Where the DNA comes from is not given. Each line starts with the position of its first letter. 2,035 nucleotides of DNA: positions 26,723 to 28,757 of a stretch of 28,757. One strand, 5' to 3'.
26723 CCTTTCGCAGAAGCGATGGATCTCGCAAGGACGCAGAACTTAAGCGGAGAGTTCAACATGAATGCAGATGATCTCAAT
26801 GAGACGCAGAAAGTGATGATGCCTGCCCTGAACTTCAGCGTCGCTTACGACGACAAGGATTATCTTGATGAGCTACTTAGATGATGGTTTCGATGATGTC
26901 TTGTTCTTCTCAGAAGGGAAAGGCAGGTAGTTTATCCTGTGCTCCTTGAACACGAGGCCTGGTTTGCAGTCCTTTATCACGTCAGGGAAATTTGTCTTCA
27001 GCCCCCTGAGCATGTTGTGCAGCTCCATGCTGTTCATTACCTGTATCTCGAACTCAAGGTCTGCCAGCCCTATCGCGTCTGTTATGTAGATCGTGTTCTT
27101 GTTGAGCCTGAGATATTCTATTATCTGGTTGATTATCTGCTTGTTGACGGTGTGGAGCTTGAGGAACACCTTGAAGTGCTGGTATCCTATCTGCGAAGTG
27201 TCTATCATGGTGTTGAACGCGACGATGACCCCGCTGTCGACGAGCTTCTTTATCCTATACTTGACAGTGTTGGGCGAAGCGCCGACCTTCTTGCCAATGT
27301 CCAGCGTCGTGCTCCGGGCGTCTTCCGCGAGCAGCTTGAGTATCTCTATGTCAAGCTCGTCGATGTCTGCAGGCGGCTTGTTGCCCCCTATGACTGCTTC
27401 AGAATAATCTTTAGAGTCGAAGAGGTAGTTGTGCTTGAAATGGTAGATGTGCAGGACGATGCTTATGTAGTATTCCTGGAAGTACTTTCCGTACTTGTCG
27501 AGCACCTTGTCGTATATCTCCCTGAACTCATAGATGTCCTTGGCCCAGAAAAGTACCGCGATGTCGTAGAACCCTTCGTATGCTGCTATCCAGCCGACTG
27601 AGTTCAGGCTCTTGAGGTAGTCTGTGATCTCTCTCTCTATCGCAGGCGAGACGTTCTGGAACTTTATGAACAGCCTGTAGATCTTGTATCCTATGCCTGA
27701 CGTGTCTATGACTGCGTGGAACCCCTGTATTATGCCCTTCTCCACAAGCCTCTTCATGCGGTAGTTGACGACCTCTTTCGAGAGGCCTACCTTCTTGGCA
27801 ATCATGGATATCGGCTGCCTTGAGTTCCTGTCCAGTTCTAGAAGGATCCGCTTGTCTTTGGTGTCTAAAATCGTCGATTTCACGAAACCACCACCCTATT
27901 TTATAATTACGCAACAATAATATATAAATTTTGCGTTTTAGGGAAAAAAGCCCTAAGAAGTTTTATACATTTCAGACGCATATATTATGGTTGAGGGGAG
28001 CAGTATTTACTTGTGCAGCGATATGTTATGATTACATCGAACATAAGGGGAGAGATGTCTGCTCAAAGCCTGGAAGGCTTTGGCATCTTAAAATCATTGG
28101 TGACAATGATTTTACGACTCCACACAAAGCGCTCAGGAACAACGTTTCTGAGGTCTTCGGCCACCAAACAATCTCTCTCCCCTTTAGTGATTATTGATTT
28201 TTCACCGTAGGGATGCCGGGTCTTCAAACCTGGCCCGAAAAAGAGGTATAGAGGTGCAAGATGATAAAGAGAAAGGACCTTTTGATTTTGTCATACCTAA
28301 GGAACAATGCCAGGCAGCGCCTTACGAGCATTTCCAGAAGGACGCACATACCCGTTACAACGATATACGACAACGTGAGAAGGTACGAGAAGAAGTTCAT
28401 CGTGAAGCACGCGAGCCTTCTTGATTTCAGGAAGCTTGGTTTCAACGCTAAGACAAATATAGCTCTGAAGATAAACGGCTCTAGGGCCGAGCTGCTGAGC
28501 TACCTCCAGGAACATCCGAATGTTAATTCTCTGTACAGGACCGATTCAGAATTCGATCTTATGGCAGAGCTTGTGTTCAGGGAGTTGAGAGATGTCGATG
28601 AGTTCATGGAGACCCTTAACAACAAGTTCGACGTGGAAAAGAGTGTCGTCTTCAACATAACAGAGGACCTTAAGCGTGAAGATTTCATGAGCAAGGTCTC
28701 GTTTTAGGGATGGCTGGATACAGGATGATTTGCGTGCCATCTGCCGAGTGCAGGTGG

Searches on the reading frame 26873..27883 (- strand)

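Call 5: search_protein_families(library=pfam, proteins=[window:26873-27883:-], max_evalue=0.01)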
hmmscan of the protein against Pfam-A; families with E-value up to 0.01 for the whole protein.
window:26873-27883:- (336 aa): 15 families
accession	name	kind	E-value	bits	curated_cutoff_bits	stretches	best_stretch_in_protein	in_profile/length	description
PF13412.12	HTH_24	-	2.4e-29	101.1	21.9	2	175-220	2-47/48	Winged helix-turn-helix DNA-binding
PF13404.12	HTH_AsnC-type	-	5e-25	87.5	27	2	174-214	1-41/42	AsnC-type helix-turn-helix domain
PF12840.13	HTH_20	-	3.1e-10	40.3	27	1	179-220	7-48/51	Helix-turn-helix domain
PF01047.28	MarR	-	1.3e-07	31.8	24.6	1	12-53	7-48/59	MarR family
PF22451.2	NirdL-like_HTH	-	3.2e-06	27.1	27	0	23-52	17-46/47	Siroheme decarboxylase NirDL-like HTH domain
PF01978.25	TrmB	-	3.8e-06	27.1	25.6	0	173-220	5-52/68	Sugar-specific transcriptional regulator TrmB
PF12802.13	MarR_2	-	2.7e-05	24.7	27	1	10-52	7-50/61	MarR family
PF01022.26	HTH_5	-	3e-05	24.2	22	0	179-220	5-45/47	Bacterial regulatory protein, arsR family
PF13545.12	HTH_Crp_2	-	5.5e-05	23.5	27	0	27-53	27-53/70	Crp-like helix-turn-helix domain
PF24270.1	HTH_Cmi2_C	-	0.00035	21.2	27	0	176-221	75-119/125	Cmi2, C-terminal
PF13384.12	HTH_23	-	0.00077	19.6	24.6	0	180-218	9-45/50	Homeodomain-like domain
PF13463.12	HTH_27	-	0.0019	18.9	22.2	0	177-220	4-48/68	Winged helix DNA-binding domain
PF04182.18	B-block_TFIIIC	-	0.0021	18.5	22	0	193-231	21-60/73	B-block binding subunit of TFIIIC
PF13556.12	HTH_30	-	0.0025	18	27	0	198-214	20-36/59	PucR C-terminal helix-turn-helix domain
PF13730.12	HTH_36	-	0.0026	17.9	25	0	22-52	22-55/55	Helix-turn-helix domain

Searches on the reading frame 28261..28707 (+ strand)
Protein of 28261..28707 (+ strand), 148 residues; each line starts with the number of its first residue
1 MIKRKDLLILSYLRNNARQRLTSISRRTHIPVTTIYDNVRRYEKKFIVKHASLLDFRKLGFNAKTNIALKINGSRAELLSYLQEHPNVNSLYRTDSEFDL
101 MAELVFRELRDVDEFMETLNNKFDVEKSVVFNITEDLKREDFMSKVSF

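Call 5: search_protein_families(library=pfam, proteins=[window:28261-28707:+], max_evalue=0.01)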
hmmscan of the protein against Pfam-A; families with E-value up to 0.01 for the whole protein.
window:28261-28707:+ (148 aa): 4 families
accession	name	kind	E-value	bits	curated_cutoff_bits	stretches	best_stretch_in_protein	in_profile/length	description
PF13412.12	HTH_24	-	6.9e-07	29.2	21.9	1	4-45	3-44/48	Winged helix-turn-helix DNA-binding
PF01037.27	AsnC_trans_reg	-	2.6e-06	27.7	25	1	72-125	6-62/73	Lrp/AsnC ligand binding domain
PF13404.12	HTH_AsnC-type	-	0.0011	19.2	27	1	5-42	4-41/42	AsnC-type helix-turn-helix domain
PF07110.17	EthD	-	0.0082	17.7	22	0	80-118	40-78/96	EthD domain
